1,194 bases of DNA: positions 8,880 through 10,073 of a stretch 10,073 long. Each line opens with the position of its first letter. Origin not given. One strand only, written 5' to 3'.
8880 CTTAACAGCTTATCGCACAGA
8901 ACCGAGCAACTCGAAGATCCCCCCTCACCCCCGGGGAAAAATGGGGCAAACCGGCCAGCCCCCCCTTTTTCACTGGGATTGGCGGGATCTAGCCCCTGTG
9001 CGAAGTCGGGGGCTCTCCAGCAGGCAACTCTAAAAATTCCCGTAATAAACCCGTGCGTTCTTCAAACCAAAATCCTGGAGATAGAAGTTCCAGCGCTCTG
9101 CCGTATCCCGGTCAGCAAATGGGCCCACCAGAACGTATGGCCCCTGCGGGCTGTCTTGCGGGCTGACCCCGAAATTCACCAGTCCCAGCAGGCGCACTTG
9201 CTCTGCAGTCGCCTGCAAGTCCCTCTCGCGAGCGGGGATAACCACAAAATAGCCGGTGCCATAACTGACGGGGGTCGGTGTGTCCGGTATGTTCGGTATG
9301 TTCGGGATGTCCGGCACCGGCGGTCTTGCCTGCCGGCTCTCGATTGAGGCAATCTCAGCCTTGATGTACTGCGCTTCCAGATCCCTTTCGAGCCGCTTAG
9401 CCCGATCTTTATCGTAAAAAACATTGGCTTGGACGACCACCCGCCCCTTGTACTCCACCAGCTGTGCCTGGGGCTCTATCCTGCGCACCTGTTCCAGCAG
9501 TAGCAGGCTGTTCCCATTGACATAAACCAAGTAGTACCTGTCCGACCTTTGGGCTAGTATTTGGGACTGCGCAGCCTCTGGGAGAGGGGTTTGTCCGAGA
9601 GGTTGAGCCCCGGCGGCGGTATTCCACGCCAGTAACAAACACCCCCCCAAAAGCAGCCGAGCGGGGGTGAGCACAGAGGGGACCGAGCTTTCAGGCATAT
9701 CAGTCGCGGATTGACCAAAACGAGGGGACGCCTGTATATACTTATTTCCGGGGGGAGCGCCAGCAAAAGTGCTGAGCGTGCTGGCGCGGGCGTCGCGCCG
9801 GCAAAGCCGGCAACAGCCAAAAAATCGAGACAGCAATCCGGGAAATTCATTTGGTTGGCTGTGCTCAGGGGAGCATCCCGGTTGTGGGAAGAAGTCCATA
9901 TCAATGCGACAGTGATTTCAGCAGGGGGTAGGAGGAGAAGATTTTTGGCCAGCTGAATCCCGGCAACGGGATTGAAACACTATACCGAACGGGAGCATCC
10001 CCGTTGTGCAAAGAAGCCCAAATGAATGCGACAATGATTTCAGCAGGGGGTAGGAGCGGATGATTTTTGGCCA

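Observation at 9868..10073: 84-bp direct repeats with a GNRA-looped hairpin spacer at the right edge, upstream of the SPOR-like gene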

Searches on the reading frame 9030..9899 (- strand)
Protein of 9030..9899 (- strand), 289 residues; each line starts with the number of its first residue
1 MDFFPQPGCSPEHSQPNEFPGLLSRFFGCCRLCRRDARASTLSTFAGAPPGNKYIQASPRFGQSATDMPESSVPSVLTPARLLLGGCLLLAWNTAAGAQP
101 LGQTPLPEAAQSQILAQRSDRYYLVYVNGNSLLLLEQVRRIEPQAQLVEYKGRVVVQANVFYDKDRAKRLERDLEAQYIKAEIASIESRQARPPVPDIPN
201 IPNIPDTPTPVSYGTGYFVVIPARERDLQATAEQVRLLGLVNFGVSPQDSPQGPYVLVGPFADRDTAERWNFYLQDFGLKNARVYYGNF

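Call 9: search_protein_families(library=pfam, proteins=[window:9030-9899:-], max_evalue=0.01)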
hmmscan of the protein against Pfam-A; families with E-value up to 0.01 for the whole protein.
window:9030-9899:- (289 aa): 1 family
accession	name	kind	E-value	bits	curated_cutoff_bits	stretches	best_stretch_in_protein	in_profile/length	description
PF05036.18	SPOR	-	2e-05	25.2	21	0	223-269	13-59/76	SPOR domain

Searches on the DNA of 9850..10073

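Call 78: search_rna_families(source=window, start=9850, end=10073, threshold=evalue, max_evalue=10, show_alignments=3)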
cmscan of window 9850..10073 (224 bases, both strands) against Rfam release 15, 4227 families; matches with E-value up to 10: 8.
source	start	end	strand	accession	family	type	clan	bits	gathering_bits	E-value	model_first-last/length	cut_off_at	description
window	9956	9978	+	RF01331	CRISPR-DR18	Gene; CRISPR;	-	23.5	50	0.045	15-37/37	no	CRISPR RNA direct repeat element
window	9952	9978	-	RF01338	CRISPR-DR25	Gene; CRISPR;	CL00014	17.9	36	0.44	1-25/25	no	CRISPR RNA direct repeat element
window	9944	9978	+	RF01320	CRISPR-DR7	Gene; CRISPR;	CL00015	16.9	37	0.84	1-37/37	no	CRISPR RNA direct repeat element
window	9956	9978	+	RF01359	CRISPR-DR46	Gene; CRISPR;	-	15.1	50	9.1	15-37/38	no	CRISPR RNA direct repeat element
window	9942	9978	+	RF01365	CRISPR-DR52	Gene; CRISPR;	-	14.9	50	3.1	1-37/37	no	CRISPR RNA direct repeat element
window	9946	9978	+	RF01323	CRISPR-DR10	Gene; CRISPR;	-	13.9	39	1.9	1-37/37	no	CRISPR RNA direct repeat element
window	9955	9978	+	RF01322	CRISPR-DR9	Gene; CRISPR;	-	13.4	45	3.4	1-37/37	no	CRISPR RNA direct repeat element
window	9954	9978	+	RF01346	CRISPR-DR36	Gene; CRISPR;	-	12.5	38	2.4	13-36/36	no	CRISPR RNA direct repeat element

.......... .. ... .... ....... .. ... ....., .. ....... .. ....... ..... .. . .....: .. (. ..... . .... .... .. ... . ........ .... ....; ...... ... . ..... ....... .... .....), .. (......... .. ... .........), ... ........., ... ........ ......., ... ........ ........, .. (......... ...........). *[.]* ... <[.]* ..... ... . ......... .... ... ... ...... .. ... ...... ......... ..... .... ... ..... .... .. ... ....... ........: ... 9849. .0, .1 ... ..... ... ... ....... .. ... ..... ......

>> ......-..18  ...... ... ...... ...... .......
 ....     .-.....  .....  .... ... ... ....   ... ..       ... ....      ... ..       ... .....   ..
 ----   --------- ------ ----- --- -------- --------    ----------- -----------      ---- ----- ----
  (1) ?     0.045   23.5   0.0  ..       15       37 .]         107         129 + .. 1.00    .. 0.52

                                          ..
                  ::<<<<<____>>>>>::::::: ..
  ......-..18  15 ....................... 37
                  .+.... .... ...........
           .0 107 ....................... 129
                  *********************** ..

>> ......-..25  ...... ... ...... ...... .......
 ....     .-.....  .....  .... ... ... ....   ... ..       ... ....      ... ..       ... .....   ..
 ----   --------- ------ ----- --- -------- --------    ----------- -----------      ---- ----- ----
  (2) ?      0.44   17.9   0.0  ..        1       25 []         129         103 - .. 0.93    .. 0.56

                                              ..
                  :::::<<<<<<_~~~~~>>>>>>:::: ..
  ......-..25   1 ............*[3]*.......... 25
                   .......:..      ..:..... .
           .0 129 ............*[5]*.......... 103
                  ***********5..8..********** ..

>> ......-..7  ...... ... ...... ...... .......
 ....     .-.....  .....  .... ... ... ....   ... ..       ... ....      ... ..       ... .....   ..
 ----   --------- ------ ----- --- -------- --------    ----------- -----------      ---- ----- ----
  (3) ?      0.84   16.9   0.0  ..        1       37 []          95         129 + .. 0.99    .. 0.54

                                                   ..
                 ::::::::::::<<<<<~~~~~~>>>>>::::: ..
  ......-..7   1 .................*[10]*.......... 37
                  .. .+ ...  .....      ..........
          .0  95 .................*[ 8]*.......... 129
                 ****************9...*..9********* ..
